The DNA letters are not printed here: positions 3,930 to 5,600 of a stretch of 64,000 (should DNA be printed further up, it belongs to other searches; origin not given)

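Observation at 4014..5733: Intact-looking IscB (OMEGA, Cas9-ancestor) element inserted exactly between purM and purN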

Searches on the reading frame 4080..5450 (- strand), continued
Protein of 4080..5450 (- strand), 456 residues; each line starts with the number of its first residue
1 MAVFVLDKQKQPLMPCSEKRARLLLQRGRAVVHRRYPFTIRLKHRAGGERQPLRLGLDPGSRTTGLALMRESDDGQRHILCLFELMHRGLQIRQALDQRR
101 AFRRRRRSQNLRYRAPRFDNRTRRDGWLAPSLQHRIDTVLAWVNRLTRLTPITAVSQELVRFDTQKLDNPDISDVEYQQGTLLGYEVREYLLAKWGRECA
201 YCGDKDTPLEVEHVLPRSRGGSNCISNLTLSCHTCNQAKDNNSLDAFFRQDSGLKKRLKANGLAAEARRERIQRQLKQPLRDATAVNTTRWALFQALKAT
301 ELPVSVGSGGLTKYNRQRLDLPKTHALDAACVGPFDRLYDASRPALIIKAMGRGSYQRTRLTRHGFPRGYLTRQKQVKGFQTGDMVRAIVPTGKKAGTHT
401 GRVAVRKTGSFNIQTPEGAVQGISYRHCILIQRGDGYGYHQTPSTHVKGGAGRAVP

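Call 17: find_encoding_contigs(protein=P0015, flank=3000, max_places=3)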
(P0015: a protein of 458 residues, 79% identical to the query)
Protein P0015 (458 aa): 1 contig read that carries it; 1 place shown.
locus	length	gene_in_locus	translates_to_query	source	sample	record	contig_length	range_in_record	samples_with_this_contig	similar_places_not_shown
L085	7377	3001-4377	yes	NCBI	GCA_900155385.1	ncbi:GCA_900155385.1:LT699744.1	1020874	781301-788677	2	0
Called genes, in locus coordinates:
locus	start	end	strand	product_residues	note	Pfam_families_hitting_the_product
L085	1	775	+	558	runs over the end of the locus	PF17092:PCB_OB (faint), PF21710:Spt6_S1 (faint), PF00575:S1, PF23459:S1_RRP5 (weak)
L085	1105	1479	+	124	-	PF22055:MvaT_DBD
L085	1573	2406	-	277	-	PF00165:HTH_AraC, PF12833:HTH_18, PF00165:HTH_AraC (weak)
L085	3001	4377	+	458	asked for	PF14239:RRXRR, PF01844:HNH, PF13395:HNH_4 (weak), PF14279:HNH_5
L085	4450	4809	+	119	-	-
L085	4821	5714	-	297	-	-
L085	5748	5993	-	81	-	PF03884:YacG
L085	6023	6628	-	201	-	PF01121:CoaE, PF13238:AAA_18 (faint)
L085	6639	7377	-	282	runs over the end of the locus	PF06750:A24_N_bact, PF01478:Peptidase_A24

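Call 29: find_related_loci(query=window:4080-5450:-, collection=metagenome_contigs, flank=2000)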
Query window:4080-5450:- (456 aa) in metagenome_contigs; peptide patterns used: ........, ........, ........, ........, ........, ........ (x = any residue, [..] = any of these).
132 stretches matched a pattern; 57 encode a relative of the query (tblastn E <= 1e-3); 56 distinct loci.
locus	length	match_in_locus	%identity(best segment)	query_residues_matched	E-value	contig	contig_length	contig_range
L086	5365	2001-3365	83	1-455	0e+0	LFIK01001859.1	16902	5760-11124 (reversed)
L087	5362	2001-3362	79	1-455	0e+0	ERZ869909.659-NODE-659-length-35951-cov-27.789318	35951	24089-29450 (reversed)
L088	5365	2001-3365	78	1-455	0e+0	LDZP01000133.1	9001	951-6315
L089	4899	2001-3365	77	1-455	0e+0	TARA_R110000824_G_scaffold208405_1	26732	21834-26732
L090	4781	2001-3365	77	1-455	0e+0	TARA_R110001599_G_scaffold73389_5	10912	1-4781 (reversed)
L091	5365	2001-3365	77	1-455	0e+0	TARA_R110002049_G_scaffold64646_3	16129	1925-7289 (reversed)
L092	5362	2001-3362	77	1-455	0e+0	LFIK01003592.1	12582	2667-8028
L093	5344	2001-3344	75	1-449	0e+0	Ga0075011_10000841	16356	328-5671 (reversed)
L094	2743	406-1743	71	1-447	0e+0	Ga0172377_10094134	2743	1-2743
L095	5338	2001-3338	71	1-447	0e+0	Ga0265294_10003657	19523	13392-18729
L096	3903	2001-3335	66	1-442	0e+0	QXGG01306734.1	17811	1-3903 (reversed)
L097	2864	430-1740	66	1-443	0e+0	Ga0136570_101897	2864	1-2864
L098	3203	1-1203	70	53-455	0e+0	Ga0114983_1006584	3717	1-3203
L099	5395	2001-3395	71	1-455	0e+0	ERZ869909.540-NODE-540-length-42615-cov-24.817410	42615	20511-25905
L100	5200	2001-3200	61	1-444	3e-176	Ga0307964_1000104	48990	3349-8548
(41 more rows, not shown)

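Call 35: search_solved_structures(query=window:4080-5450:-, max_evalue=1e-25, show_alignments=4)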
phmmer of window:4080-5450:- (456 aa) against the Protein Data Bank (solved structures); distinct sequences matched with E-value up to 1e-25: 7.
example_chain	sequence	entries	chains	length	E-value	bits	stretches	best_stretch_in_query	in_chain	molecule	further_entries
9k30_A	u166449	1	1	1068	3.6e-44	154.6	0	118-333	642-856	TbaIscB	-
11hr_A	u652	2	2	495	4.5e-31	111.4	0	109-237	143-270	IscB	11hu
11hx_A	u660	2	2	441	5.3e-31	111.1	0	109-258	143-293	IscB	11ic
7xht_A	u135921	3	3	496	2.3e-29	105.8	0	109-237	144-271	OgeuIscB | IscB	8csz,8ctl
7utn_D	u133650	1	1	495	2.3e-29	105.8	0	109-237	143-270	IscB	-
9k2z_A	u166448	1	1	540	5.5e-29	104.5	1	3-243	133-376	HfmIscB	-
9liq_A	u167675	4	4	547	1.3e-28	103.2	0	109-237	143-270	Iscb | Iscb+Twin-Strep-tag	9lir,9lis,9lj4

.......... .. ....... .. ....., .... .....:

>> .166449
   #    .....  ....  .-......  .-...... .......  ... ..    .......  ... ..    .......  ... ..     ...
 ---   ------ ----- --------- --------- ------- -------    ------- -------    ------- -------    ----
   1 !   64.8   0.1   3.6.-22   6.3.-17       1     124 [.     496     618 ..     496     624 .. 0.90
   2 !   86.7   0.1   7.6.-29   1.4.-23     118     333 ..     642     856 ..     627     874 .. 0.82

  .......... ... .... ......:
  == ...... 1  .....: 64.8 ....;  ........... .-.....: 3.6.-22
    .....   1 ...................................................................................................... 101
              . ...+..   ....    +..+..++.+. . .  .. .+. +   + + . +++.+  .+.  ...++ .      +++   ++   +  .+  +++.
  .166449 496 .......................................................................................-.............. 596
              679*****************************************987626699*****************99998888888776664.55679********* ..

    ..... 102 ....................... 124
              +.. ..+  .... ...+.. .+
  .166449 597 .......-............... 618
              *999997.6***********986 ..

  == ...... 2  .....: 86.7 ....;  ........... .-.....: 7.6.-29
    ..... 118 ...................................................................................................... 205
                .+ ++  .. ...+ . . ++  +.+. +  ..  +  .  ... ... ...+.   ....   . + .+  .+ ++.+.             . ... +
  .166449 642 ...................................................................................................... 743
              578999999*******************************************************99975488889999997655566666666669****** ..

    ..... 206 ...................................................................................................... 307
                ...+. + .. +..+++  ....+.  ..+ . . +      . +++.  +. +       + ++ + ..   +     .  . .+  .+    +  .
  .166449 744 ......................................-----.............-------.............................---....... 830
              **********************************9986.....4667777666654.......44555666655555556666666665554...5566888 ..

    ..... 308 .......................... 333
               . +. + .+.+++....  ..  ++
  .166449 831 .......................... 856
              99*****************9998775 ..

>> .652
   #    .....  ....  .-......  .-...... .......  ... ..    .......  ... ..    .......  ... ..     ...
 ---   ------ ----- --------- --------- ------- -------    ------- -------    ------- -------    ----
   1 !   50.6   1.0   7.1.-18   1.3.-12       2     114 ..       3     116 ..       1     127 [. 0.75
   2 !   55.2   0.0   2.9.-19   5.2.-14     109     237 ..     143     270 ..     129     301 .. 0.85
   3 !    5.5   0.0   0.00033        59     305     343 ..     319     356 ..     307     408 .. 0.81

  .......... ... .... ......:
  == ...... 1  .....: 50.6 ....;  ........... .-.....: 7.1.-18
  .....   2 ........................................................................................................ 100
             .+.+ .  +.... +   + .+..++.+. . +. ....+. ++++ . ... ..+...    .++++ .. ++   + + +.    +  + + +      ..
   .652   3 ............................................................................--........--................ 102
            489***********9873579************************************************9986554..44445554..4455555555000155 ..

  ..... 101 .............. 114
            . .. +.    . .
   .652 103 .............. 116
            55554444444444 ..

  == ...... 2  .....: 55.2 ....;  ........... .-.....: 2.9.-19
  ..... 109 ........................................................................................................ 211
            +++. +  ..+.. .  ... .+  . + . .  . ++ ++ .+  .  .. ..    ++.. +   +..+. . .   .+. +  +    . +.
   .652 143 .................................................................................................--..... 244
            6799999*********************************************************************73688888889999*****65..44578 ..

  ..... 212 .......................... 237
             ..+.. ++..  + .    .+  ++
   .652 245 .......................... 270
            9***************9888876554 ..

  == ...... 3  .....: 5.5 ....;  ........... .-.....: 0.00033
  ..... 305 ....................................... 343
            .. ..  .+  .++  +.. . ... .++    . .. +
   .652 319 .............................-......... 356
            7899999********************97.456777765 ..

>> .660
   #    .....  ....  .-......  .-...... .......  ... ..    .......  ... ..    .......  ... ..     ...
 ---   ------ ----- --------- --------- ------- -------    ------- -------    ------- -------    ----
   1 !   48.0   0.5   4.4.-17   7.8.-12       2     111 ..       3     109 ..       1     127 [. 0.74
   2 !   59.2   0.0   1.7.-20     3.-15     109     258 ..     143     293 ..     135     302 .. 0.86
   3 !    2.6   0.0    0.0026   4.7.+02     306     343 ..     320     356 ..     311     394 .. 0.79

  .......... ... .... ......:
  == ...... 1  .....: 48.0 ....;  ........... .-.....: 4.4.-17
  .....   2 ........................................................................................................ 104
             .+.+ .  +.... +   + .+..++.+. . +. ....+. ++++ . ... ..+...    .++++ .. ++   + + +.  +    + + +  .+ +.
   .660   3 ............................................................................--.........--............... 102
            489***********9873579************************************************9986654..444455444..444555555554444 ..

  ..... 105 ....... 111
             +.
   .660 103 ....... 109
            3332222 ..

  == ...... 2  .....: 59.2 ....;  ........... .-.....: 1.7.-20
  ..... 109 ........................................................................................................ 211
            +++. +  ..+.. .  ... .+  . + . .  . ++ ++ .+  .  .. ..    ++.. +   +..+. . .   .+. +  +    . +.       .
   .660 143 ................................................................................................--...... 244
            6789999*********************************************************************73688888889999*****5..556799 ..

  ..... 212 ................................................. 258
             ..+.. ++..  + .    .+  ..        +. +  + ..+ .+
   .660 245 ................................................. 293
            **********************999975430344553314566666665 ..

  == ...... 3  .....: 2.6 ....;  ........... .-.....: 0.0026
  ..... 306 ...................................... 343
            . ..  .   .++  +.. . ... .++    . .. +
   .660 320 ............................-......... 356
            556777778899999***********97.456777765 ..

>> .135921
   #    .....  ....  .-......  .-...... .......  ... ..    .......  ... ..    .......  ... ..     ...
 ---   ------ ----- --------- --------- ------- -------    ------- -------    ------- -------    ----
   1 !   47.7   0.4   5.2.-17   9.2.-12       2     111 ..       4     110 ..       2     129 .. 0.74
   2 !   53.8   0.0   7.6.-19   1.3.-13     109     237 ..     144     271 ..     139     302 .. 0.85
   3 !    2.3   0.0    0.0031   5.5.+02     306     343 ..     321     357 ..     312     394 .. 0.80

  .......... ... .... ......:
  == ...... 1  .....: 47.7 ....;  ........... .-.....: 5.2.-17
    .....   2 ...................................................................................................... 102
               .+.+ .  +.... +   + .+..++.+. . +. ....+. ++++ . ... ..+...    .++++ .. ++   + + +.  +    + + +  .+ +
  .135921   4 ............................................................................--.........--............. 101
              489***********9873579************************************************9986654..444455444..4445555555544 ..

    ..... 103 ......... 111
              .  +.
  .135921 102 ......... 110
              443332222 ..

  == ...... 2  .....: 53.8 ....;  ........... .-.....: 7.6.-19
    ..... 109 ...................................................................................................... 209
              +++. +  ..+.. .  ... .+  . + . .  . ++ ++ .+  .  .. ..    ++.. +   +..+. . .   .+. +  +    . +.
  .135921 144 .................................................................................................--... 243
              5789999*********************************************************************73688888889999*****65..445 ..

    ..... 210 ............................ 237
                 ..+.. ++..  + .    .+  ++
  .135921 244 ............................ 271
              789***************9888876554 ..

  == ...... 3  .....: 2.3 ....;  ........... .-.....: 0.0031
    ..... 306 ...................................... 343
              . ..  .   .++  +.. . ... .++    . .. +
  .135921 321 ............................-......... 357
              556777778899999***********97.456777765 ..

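Call 42: predict_structure(alignment_id=A1)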
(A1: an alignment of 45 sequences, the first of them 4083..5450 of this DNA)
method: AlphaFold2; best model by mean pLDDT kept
length: 456 residues; sequences in the alignment: 45
mean_pLDDT: 68.7   pTM: 0.55
mean pLDDT of the five models: 68.7, 68.6, 67.5, 67.1, 62.5
residues with pLDDT >= 90: 73; 70-90: 178; 50-70: 98; < 50: 107
segments of 3 or more residues with pLDDT < 50: 34-47, 109-123, 161-185, 220-223, 353-375, 433-456
pLDDT, mean of each block of 10 residues (from residue 1): 56 64 68 46 44 88 89 86 84 66 55 38 55 82 85 85 38 33 53 82 89 70 66 90 89 92 91 78 70 85 82 87 92 90 84 40 38 47 69 83 67 73 75 41 32 31
secondary structure, 60 per line:
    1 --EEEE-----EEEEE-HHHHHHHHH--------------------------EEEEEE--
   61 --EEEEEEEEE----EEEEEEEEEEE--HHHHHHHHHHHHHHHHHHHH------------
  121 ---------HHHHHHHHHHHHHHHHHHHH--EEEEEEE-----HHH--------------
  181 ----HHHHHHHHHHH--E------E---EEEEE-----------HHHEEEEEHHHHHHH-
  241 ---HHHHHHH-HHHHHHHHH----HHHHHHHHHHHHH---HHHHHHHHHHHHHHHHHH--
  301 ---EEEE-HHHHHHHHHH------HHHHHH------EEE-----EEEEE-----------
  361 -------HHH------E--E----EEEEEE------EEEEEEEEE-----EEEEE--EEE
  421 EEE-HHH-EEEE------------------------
elements in order: E3-6 E12-16 H18-26 E53-58 E63-71 E76-86 H89-108 H130-149 E152-158 H185-195 E209-213 E228-232 H233-239 H244-250 H252-260 H265-277 H281-298 E304-307 H309-318 H325-330 E337-339 E345-349 E385-390 E397-405 E411-415 E418-423 E429-432

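Call 48: fold_search(model_id=the predicted structure, library=pdb)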
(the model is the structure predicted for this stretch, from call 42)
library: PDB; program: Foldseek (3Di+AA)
matches with E <= 10: 1150; with E <= 0.001: 56
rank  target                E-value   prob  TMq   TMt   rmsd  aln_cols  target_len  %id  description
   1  9liq_A                3.1e-16  1.00  0.36  0.33  16.5       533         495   21  CryoEM Structures Uncover the Unexpected Hinges of IscB for Enhanced Gene Editing (released 2026-01-21)
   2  8csz_D                3.6e-16  1.00  0.35  0.33  19.2       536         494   22  IscB and wRNA bound to Target DNA (released 2022-06-15)
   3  9k30_A                4.2e-13  1.00  0.28  0.29  21.7       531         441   19  Cryo-EM structure of the TbaIscB-omega RNA-target DNA complex (released 2026-02-04)
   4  9lir_D                6.7e-13  1.00  0.34  0.31  20.2       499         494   21  CryoEM Structures Uncover the Unexpected Hinges of IscB for Enhanced Gene Editing (released 2026-01-21)
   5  9nvu_P                2.4e-12  1.00  0.36  0.28  20.2       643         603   16  Engineered OrufIscB-omegaRNA-target DNA complex (released 2025-05-21)
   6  8dmb_P                4.3e-12  1.00  0.30  0.41  18.9       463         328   19  Structure of Desulfovirgula thermocuniculi IsrB (DtIsrB) in complex with omega RNA and target DNA (released 2022-10-19)
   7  7xht_A                4.9e-11  1.00  0.34  0.39  16.9       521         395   16  Structure of the OgeuIscB-omega RNA-target DNA complex (released 2022-12-14)
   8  7utn_D                5.9e-10  1.00  0.35  0.40  17.0       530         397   18  IscB and wRNA bound to Target DNA (released 2022-06-15)
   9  8ctl_D                6.6e-10  1.00  0.32  0.36  23.0       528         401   17  IscB and wRNA bound to Target DNA (locked state) (released 2022-06-15)
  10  9lgi_A                1.1e-09  1.00  0.34  0.24  18.1       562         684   14  Cryo-EM structure of a type II-D CRISPR-Cas9 in complex with single-guided RNA and double-stranded DNA (released 2025-08-20)
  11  9k31_A                2.0e-09  1.00  0.25  0.18  22.9       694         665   14  Cryo-EM structure of the YnpsCas9-guide RNA-target DNA complex (released 2026-02-04)
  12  9k32_A                2.8e-09  1.00  0.33  0.22  16.5       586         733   14  Cryo-EM structure of the NbaCas9-guide RNA-target DNA complex (released 2026-02-04)
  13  9k2z_A                2.7e-08  1.00  0.24  0.39  19.6       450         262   16  Cryo-EM structure of the HfmIscB-omega RNA-target DNA complex (released 2026-02-04)
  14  8zcy_A                2.8e-08  1.00  0.22  0.17  15.6       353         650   16  Cryo-EM structure of eSaCas9_NNG-guide RNA-target DNA complex in an interrogation state (released 2025-11-05)
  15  8d2q_A                4.8e-08  1.00  0.25  0.15  17.2       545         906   15  Structure of Acidothermus cellulolyticus Cas9 ternary complex (Post-cleavage 1) (released 2023-12-20)
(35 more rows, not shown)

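Call 59: search_dna_similar(query=window:4080-5450:-, collection=plasmids, mode=protein, max_rows=12, max_evalue=1e-20)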
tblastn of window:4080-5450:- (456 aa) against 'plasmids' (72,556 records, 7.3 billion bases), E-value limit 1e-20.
Records with a match: 84; places in all: 112; records where one place covers at least 80% of the query: 62.
Best place of each record, by identity: 60-80% 9; <60% 75.
By first word of the organism name: Nostoc 11; Clostridium 9; Pseudomonas 6; Clostridioides 5; Cupriavidus 4; Trichormus 4; Ligilactobacillus 4; Polaromonas 2; Anabaena 2; Deinococcus 2; and 29 more.
By predicted mobility (MOB-suite, as given by PLSDB): non-mobilizable 54; conjugative 23; mobilizable 7.
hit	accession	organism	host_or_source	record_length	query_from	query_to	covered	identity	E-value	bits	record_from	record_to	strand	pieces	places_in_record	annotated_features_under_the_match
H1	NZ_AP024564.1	Allochromatium tepidum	-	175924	1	443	97%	65.0%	1e-170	538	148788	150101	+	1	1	iscB: RNA-guided endonuclease IscB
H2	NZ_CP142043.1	Pseudomonas veronii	cell culture,ground water from aniline ...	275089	1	454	100%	61.0%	8e-155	493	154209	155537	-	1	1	iscB: RNA-guided endonuclease IscB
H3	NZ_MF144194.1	Pseudomonas aeruginosa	-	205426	1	454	100%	61.0%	2e-154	491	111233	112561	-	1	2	iscB: RNA-guided endonuclease IscB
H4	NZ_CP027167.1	Pseudomonas paraeruginosa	-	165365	1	444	97%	61.7%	3e-155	494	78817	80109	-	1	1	iscB: RNA-guided endonuclease IscB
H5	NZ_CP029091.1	Pseudomonas paraeruginosa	-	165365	1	444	97%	61.7%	3e-155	494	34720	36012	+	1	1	iscB: RNA-guided endonuclease IscB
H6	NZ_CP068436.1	Cupriavidus necator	heavy metal containmented soil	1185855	1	446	98%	61.4%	3e-164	520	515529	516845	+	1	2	none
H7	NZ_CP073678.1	Cupriavidus sp. KK10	Isolate,A bacterial consortium from ...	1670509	1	445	98%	61.3%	3e-162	514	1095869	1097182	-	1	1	none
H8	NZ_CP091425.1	Methylobacter sp. YRD-M1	isolate,wetland soil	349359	2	453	99%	59.6%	5e-157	499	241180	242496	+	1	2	iscB: RNA-guided endonuclease IscB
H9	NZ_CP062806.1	Cupriavidus basilensis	Cell culture,Sediment of a freshwater ...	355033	1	439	96%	60.9%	4e-151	482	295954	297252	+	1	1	iscB: RNA-guided endonuclease IscB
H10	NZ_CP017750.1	Cupriavidus sp. USMAA2-4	cell culture,Sungai Pinang, Penang, ...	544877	1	454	100%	58.2%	2e-147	472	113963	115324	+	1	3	iscB: RNA-guided endonuclease IscB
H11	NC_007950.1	Polaromonas sp. JS666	-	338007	1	446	98%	58.9%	8e-155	493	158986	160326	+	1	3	iscB: RNA-guided endonuclease IscB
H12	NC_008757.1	Polaromonas naphthalenivorans CJ2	-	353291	1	447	98%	58.7%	8e-154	490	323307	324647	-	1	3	iscB: RNA-guided endonuclease IscB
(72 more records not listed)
